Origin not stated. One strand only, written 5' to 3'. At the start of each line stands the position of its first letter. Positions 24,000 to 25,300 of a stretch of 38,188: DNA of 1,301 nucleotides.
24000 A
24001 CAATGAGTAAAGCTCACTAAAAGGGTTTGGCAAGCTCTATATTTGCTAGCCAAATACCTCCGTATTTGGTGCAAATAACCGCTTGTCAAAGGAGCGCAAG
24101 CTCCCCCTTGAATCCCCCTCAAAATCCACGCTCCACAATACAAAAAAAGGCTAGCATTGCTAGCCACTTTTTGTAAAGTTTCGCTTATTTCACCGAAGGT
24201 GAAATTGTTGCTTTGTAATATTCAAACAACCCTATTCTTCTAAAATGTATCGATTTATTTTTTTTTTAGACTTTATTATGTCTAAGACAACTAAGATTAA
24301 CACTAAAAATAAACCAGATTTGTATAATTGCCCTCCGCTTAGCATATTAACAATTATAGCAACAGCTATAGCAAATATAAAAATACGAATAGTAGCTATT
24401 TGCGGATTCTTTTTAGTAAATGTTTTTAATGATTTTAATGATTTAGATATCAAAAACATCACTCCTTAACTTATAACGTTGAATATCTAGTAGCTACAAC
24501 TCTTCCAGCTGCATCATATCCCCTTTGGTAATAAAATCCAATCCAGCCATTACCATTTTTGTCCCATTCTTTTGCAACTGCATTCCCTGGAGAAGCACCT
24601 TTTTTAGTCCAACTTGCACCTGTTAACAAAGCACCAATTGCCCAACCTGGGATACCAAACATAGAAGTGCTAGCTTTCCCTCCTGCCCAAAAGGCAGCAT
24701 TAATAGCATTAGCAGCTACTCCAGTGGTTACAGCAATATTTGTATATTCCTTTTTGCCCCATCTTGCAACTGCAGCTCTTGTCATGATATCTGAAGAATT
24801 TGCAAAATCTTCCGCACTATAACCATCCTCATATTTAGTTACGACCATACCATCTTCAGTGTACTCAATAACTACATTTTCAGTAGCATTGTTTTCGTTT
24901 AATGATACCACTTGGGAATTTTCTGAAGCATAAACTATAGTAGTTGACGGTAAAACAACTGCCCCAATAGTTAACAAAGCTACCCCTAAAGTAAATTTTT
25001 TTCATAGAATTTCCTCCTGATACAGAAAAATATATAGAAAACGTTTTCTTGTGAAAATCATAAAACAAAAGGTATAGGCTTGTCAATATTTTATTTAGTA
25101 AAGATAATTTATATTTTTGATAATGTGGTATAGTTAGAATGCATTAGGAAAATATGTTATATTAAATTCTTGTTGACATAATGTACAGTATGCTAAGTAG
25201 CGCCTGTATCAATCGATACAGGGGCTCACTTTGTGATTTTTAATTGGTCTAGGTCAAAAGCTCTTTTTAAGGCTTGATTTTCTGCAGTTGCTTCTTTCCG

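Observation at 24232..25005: Uncharacterised secreted Gly/Ala/Trp-rich protein plus small 2-TM partner: candidate Sec-dependent bacteriocin with immunity on the captured small plasmid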

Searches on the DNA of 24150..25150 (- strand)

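Call 5: search_dna_similar(query=window:24150-25150:-, collection=plasmids, mode=near, max_rows=30)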
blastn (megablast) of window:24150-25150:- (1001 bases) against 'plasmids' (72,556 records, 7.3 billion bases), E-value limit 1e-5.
Records with a match: 466; places in all: 521; records where one place covers at least 80% of the query: 113.
Best place of each record, by identity: >=99% 115; 95-99% 54; 90-95% 180; 80-90% 117.
By first word of the organism name: Enterococcus 466.
By predicted mobility (MOB-suite, as given by PLSDB): mobilizable 339; non-mobilizable 110; conjugative 17.
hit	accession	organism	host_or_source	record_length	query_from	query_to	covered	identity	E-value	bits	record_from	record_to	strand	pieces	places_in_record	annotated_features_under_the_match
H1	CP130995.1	Enterococcus faecium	Homo sapiens,blood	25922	1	1001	100%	99.7%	0e+0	1831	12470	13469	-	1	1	none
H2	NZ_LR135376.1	Enterococcus faecium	-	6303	1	1001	100%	99.6%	0e+0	1827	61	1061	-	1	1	hypothetical protein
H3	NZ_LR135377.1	Enterococcus faecium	-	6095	1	1001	100%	99.6%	0e+0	1827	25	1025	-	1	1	hypothetical protein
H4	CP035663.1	Enterococcus faecium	Homo sapiens,isolate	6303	1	1001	100%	99.6%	0e+0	1827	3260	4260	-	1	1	hypothetical protein (x2)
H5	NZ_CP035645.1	Enterococcus faecium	Homo sapiens,isolate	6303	1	1001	100%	99.6%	0e+0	1827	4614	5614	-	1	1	hypothetical protein (x2)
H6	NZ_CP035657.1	Enterococcus faecium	Homo sapiens,isolate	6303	1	1001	100%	99.6%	0e+0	1827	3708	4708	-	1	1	hypothetical protein (x2)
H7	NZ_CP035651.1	Enterococcus faecium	Homo sapiens,isolate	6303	1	1001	100%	99.6%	0e+0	1827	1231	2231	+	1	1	hypothetical protein (x2)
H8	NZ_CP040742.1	Enterococcus faecium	Homo sapiens,urine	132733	1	1001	100%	99.6%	0e+0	1827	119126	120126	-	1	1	hypothetical protein (x2)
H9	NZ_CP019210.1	Enterococcus faecium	Homo sapiens,Rectal swab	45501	1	1001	100%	99.6%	0e+0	1827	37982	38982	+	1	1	hypothetical protein (x2)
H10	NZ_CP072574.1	Enterococcus faecium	Homo sapiens,blood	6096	1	1001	100%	99.6%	0e+0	1827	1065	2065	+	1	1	hypothetical protein (x2)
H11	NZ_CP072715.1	Enterococcus faecium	Homo sapiens,blood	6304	1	1001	100%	99.6%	0e+0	1827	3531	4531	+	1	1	hypothetical protein (x2)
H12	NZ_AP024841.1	Enterococcus faecium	Homo sapiens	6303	1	1001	100%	99.6%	0e+0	1827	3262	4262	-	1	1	hypothetical protein (x2)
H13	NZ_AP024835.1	Enterococcus faecium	Homo sapiens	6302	1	1001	100%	99.6%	0e+0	1827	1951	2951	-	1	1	hypothetical protein (x2)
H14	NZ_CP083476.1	Enterococcus faecium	Homo sapiens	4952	1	1001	100%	99.6%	0e+0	1827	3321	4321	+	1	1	hypothetical protein (x2)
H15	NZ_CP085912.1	Enterococcus faecium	Homo sapiens,cell culture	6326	1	1001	100%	99.6%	0e+0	1827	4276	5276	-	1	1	hypothetical protein (x2)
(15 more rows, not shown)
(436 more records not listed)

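Call 8: get_annotated_region(hit=H1, flank=12000)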
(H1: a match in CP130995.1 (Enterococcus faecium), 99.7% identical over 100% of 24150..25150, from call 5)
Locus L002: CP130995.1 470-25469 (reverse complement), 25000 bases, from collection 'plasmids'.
description: Enterococcus faecium strain C0019EM0019 plasmid unnamed
organism: Enterococcus faecium (NCBI taxid 1352)
taxonomy: Bacteria; Bacillota; Bacilli; Lactobacillales; Enterococcaceae; Enterococcus; Enterococcus faecium
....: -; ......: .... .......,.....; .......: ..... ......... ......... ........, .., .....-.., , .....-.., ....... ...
typing (MOB-suite, as given by PLSDB): mobilizable; relaxase MOBP
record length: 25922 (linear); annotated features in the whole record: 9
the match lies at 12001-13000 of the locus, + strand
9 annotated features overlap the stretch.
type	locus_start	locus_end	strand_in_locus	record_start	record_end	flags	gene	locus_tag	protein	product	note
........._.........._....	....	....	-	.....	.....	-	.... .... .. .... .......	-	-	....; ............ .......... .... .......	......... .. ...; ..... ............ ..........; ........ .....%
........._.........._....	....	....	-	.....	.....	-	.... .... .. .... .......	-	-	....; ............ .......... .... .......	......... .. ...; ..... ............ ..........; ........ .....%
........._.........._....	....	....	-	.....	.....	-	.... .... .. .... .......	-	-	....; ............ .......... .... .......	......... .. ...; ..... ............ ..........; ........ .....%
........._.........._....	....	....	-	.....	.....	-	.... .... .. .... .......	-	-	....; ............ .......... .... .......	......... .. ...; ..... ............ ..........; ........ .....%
predicted_resistance_gene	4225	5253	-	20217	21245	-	vanA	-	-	D-alanine--(R)-lactate ligase VanA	predicted by amrfinderplus; class GLYCOPEPTIDE; identity 100.0%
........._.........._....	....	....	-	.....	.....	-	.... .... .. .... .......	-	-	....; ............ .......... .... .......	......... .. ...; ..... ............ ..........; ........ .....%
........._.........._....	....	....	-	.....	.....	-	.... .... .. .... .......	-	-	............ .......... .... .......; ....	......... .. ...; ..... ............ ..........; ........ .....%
predicted_resistance_gene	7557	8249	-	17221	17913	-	vanR-A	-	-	vancomycin resistance response regulator transcription factor VanR-A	predicted by amrfinderplus; class GLYCOPEPTIDE; identity 100.0%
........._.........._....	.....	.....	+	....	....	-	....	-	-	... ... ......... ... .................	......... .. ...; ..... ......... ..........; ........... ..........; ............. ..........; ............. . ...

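Call 57: search_dna_similar(query=window:24965-25040:-, collection=plasmids, mode=near, max_rows=40)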
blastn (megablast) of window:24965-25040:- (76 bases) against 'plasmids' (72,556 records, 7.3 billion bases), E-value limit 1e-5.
Records with a match: 119; places in all: 126; records where one place covers at least 80% of the query: 119.
Best place of each record, by identity: 95-99% 117; 90-95% 2.
By first word of the organism name: Enterococcus 119.
By predicted mobility (MOB-suite, as given by PLSDB): mobilizable 103; non-mobilizable 16.
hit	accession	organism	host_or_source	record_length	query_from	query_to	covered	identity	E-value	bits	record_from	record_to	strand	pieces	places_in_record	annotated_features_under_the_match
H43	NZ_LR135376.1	Enterococcus faecium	-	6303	1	76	100%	98.7%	2e-29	134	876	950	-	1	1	hypothetical protein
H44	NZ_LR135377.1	Enterococcus faecium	-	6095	1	76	100%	98.7%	2e-29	134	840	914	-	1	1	hypothetical protein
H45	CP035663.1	Enterococcus faecium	Homo sapiens,isolate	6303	1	76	100%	98.7%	2e-29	134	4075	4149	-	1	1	hypothetical protein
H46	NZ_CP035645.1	Enterococcus faecium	Homo sapiens,isolate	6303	1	76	100%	98.7%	2e-29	134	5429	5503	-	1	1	hypothetical protein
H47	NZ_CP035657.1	Enterococcus faecium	Homo sapiens,isolate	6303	1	76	100%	98.7%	2e-29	134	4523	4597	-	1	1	hypothetical protein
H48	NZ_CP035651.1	Enterococcus faecium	Homo sapiens,isolate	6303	1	76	100%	98.7%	2e-29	134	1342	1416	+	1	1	hypothetical protein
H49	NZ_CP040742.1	Enterococcus faecium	Homo sapiens,urine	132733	1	76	100%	98.7%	2e-29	134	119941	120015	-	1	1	hypothetical protein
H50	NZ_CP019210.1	Enterococcus faecium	Homo sapiens,Rectal swab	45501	1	76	100%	98.7%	2e-29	134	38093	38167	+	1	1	hypothetical protein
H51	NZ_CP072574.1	Enterococcus faecium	Homo sapiens,blood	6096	1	76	100%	98.7%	2e-29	134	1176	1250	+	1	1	hypothetical protein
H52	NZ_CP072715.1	Enterococcus faecium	Homo sapiens,blood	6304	1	76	100%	98.7%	2e-29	134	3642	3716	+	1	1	hypothetical protein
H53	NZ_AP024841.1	Enterococcus faecium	Homo sapiens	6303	1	76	100%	98.7%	2e-29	134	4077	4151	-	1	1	hypothetical protein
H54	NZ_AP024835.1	Enterococcus faecium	Homo sapiens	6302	1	76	100%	98.7%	2e-29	134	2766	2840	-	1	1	hypothetical protein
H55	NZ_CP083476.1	Enterococcus faecium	Homo sapiens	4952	1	76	100%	98.7%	2e-29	134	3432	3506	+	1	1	hypothetical protein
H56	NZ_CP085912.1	Enterococcus faecium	Homo sapiens,cell culture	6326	1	76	100%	98.7%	2e-29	134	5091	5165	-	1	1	hypothetical protein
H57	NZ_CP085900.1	Enterococcus faecium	Homo sapiens,cell culture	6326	1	76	100%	98.7%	2e-29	134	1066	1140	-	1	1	hypothetical protein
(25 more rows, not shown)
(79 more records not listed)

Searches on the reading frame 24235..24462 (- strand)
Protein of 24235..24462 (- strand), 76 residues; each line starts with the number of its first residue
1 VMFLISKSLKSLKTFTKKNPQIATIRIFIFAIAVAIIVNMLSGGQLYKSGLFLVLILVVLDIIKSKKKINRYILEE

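Call 6: search_protein_families(library=pfam, proteins=[window:24235-24462:-], max_evalue=1)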
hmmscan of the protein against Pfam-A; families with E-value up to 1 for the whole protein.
seq(76 aa): 0 families

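Call 17: search_protein_families(library=ncbifam, proteins=[window:24259-24459:-], max_evalue=1)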
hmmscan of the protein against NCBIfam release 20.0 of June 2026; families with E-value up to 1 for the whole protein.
seq(67 aa): 0 families

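Call 72: search_protein_families(library=phrogs, proteins=[window:24259-24459:-], max_evalue=0.1)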
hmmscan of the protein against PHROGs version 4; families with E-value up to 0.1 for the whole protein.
seq(67 aa): 1 family
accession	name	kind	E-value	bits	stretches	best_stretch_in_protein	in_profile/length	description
phrog_37810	-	unknown function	0.082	14.4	1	11-40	31-60/71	-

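Call 73: search_protein_families(library=padloc, proteins=[window:24259-24459:-], max_evalue=0.1)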
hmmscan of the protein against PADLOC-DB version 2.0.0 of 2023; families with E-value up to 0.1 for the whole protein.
seq(67 aa): 0 families
